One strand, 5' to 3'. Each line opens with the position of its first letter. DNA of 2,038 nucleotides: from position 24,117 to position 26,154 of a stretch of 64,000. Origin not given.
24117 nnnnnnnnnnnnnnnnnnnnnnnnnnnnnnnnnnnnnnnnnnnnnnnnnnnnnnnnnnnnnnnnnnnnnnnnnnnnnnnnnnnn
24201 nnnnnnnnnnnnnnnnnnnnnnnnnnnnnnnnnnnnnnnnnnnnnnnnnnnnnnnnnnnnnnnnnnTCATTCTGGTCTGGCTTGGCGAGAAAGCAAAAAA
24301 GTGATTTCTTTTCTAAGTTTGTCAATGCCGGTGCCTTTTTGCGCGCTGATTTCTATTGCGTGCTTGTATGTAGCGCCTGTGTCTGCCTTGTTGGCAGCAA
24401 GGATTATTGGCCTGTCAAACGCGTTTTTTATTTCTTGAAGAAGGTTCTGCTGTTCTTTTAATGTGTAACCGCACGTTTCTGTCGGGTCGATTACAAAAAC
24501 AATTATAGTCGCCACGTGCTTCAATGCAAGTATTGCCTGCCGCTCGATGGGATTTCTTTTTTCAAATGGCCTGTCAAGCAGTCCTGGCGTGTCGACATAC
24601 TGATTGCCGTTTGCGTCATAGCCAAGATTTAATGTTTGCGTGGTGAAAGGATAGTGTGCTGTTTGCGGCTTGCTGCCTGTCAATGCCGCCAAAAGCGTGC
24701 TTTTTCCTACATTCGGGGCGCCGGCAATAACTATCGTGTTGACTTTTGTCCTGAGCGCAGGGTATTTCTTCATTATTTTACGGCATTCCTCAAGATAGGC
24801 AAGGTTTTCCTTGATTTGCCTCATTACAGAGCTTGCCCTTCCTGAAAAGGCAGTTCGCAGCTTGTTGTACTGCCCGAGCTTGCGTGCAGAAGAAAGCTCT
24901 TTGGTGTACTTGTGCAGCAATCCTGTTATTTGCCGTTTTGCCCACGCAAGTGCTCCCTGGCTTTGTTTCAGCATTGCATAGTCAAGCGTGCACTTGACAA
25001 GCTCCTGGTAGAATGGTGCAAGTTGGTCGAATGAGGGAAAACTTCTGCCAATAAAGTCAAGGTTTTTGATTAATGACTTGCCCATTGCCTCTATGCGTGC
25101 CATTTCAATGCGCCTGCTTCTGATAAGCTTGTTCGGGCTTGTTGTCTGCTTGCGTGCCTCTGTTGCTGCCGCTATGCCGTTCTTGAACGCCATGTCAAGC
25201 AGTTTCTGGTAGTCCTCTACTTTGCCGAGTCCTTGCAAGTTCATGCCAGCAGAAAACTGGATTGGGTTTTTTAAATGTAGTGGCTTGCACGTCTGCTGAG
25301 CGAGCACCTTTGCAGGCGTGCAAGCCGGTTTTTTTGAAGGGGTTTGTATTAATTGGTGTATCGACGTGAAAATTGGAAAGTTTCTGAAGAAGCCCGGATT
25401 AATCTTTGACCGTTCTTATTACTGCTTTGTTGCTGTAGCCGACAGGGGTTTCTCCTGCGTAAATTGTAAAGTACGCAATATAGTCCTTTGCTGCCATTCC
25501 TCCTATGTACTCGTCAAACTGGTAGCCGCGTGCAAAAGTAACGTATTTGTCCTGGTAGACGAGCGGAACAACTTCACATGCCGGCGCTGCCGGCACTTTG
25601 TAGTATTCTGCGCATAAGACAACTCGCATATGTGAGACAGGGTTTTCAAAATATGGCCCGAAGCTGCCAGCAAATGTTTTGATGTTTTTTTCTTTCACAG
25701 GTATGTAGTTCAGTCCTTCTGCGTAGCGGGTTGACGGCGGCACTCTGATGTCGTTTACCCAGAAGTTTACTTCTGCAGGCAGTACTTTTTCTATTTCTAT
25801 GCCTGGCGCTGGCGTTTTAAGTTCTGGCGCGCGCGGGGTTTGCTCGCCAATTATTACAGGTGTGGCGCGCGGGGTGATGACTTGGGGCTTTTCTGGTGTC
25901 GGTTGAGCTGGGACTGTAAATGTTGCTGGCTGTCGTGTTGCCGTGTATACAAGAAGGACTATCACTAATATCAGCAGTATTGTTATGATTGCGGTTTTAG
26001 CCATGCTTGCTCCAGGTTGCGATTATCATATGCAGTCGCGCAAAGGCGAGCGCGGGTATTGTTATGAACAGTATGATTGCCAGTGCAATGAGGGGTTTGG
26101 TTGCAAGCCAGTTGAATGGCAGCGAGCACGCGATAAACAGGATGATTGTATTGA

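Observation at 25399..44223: Two paralogous, translationally coupled surface-protein modules: a candidate undescribed cell-surface apparatus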

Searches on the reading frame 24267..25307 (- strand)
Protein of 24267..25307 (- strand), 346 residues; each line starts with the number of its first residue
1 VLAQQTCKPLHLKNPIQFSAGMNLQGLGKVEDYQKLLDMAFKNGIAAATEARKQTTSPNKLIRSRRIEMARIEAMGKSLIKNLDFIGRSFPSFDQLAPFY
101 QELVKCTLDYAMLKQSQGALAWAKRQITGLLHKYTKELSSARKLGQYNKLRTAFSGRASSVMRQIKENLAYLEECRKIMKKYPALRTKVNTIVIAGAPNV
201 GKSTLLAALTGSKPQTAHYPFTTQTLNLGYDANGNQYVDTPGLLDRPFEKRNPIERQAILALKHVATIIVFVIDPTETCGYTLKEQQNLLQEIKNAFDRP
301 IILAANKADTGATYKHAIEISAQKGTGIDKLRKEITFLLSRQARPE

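Call 33: search_protein_families(library=pfam, proteins=[window:24267-25307:-], max_evalue=0.01)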
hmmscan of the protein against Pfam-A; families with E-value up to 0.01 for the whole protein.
window:24267-25307:- (346 aa): 10 families
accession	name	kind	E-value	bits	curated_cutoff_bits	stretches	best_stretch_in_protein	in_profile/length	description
PF17835.6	NOG1_N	-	5.2e-24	85.6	22.9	1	33-184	10-158/160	NOG1 N-terminal helical domain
PF06858.20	NOG1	-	8.1e-24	83.6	27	1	253-309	1-58/58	Nucleolar GTP-binding protein 1 (NOG1)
PF01926.29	MMR_HSR1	-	1.7e-21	76.9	21.9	1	191-307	1-113/113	50S ribosome-binding GTPase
PF02421.24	FeoB_N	-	2.3e-10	40.7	27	1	191-320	2-127/156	Ferrous iron transport protein B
PF09439.16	SRPRB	-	0.00015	21.7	25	1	188-323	2-133/178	Signal recognition particle receptor beta subunit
PF00350.29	Dynamin_N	-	0.00038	20.9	27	0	192-231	1-41/168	Dynamin family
PF10662.15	PduV-EutP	-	0.0036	17.6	21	0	191-330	3-136/143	Ethanolamine utilisation - propanediol utilisation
PF00071.28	Ras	-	0.0046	17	21.6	0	192-323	2-125/162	Ras family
PF03193.22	RsgA_GTPase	-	0.0071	16.6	30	0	188-242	105-167/174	RsgA GTPase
PF00009.33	GTP_EFTU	-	0.009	16.1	26.5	0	189-212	3-26/188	Elongation factor Tu GTP binding domain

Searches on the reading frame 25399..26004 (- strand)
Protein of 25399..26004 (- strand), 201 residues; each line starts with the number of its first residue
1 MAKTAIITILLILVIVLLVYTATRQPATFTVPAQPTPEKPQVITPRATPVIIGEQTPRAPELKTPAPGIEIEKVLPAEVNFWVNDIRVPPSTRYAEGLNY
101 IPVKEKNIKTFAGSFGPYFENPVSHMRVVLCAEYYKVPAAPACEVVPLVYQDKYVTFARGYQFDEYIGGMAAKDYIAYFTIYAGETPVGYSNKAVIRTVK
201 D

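Call 4: search_protein_families(library=pfam, proteins=[window:25399-26004:-], max_evalue=0.1)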
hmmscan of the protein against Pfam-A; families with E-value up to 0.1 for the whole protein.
window:25399-26004:- (201 aa): 0 families

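Call 5: search_protein_families(library=ncbifam, proteins=[window:25399-26004:-], max_evalue=0.1)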
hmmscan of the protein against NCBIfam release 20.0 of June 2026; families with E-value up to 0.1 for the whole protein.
window:25399-26004:- (201 aa): 0 families

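Call 78: search_protein_families(library=phrogs, proteins=[window:25399-26004:-], max_evalue=0.01)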
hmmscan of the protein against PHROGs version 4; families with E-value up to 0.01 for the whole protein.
window:25399-26004:- (201 aa): 0 families

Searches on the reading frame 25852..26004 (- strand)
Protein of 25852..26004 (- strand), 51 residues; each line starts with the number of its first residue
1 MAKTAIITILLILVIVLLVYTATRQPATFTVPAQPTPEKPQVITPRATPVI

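Call 43: search_protein_families(library=ncbifam, proteins=[window:25852-26004:-], max_evalue=10)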
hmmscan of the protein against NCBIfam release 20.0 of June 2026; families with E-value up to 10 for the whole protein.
seq(51 aa): 2 families
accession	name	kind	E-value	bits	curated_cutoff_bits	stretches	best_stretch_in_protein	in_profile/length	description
NF003393.0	PRK04561.1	equivalog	0.097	12.6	104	1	3-24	3-24/75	twin arginine translocase protein A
NF041023.1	PP0621_fam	subfamily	0.25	11.6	45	1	9-39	3-33/71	PP0621 family protein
